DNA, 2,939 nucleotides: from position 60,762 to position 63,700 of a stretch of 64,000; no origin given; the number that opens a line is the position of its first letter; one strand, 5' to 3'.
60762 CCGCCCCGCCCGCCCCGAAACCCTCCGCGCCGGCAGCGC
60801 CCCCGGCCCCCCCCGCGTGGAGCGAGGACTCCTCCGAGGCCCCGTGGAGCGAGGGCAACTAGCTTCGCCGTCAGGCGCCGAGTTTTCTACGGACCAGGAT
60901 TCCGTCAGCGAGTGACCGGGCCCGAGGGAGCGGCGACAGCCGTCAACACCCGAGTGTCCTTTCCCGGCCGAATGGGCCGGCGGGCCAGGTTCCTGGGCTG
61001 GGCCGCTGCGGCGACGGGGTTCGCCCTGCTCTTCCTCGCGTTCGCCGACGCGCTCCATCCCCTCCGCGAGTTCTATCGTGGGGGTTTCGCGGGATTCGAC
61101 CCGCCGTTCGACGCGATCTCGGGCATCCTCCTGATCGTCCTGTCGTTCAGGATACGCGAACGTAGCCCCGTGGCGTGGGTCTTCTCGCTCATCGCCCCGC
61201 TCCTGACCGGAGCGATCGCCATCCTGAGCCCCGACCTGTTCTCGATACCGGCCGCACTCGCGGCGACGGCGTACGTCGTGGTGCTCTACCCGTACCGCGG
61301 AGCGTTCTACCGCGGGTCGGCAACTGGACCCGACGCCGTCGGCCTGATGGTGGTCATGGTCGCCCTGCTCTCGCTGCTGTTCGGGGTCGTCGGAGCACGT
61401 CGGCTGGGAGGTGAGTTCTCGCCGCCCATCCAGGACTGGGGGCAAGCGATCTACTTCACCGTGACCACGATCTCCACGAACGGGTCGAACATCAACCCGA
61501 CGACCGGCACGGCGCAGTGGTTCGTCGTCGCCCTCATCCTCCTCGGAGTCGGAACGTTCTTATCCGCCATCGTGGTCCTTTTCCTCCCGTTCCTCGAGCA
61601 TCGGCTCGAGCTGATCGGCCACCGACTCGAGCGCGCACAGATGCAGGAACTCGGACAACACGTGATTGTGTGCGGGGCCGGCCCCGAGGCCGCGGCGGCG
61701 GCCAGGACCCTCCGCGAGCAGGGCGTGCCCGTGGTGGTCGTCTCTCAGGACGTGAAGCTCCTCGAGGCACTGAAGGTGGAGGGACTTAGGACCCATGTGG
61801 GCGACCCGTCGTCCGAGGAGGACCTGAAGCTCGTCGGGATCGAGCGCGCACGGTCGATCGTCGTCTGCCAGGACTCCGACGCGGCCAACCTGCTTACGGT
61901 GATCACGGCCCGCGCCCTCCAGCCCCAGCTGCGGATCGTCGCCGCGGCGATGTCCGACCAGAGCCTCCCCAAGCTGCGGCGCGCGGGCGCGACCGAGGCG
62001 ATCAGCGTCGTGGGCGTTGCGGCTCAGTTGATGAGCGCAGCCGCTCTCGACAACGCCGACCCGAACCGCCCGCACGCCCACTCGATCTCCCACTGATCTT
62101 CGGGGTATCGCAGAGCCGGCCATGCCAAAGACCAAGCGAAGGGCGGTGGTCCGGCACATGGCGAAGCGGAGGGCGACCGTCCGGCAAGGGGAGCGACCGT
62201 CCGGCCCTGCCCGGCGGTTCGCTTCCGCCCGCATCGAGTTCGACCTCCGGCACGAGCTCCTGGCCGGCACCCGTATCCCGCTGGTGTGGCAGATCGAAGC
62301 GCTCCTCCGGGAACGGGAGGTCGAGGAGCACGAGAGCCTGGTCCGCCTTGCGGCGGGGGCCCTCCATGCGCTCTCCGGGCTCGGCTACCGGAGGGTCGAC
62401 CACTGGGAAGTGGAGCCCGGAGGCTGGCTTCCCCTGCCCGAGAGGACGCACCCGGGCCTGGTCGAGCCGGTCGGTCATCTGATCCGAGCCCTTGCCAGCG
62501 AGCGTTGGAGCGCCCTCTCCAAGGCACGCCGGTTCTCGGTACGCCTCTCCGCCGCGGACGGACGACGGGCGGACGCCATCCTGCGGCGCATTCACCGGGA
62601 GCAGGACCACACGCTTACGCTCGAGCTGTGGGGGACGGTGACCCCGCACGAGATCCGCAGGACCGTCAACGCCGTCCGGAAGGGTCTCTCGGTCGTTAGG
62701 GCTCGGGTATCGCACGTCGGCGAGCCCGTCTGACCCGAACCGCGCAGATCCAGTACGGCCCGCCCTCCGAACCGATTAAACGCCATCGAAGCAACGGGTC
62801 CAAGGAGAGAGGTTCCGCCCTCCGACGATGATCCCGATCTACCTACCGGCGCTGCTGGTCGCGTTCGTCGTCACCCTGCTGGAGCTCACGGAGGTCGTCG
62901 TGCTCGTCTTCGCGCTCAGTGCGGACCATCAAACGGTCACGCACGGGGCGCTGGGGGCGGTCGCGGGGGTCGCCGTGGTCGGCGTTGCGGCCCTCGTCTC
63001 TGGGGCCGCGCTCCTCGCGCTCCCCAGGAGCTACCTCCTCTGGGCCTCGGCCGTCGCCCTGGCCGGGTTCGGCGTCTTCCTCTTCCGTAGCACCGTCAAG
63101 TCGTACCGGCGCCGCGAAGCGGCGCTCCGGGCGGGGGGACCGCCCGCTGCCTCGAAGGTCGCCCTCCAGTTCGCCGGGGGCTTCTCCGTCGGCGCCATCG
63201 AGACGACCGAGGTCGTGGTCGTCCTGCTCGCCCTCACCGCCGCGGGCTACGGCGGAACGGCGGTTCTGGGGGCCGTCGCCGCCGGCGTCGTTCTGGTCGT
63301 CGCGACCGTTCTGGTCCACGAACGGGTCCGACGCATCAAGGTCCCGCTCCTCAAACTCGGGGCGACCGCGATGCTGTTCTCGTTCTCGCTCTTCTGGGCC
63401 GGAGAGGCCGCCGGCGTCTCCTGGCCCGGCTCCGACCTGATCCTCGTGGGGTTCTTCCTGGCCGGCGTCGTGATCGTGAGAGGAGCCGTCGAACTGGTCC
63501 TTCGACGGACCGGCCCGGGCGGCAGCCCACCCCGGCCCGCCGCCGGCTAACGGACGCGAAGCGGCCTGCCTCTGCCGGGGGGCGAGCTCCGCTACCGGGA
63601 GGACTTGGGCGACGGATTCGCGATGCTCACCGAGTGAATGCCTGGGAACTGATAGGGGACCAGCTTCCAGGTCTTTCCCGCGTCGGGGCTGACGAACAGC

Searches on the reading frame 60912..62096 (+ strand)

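Call 5: search_protein_families(library=pfam, proteins=[window:60912-62096:+], max_evalue=0.01)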
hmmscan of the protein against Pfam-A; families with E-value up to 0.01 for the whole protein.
window:60912-62096:+ (394 aa): 5 families
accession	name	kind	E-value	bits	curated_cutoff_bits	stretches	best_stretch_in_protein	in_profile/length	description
PF02254.24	TrkA_N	-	5.5e-25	88.4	23.8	1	251-365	1-115/116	TrkA-N domain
PF07885.22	Ion_trans_2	-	1.3e-06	28.6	22.5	1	150-223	6-73/79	Ion channel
PF13241.12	NAD_binding_7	-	9.4e-06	26.6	22.1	1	248-335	7-84/104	Putative NAD(P)-binding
PF23443.1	DUF7126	-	0.00078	20.1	28.7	1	275-361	2-85/102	Family of unknown function (DUF7126)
PF22614.2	Slo-like_RCK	-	0.0013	18.8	24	1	249-342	4-117/119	Calcium-activated potassium channel slowpoke-like RCK domain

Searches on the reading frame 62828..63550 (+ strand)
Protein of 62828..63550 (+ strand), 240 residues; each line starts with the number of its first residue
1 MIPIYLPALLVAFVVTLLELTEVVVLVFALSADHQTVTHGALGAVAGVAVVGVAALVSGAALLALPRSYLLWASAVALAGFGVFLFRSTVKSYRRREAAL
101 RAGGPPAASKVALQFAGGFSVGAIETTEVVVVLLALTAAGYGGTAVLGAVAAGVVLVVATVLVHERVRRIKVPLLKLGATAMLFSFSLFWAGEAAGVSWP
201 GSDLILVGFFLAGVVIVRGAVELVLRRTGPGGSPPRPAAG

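Call 5: search_protein_families(library=pfam, proteins=[window:62828-63550:+], max_evalue=0.01)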
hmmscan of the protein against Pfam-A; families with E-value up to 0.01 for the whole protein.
window:62828-63550:+ (240 aa): 1 family
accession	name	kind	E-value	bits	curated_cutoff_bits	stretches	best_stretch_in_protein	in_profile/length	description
PF16955.11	OFeT_1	-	9.1e-23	81.5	26.9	1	8-214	5-199/207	Ferrous iron uptake permease, iron-lead transporter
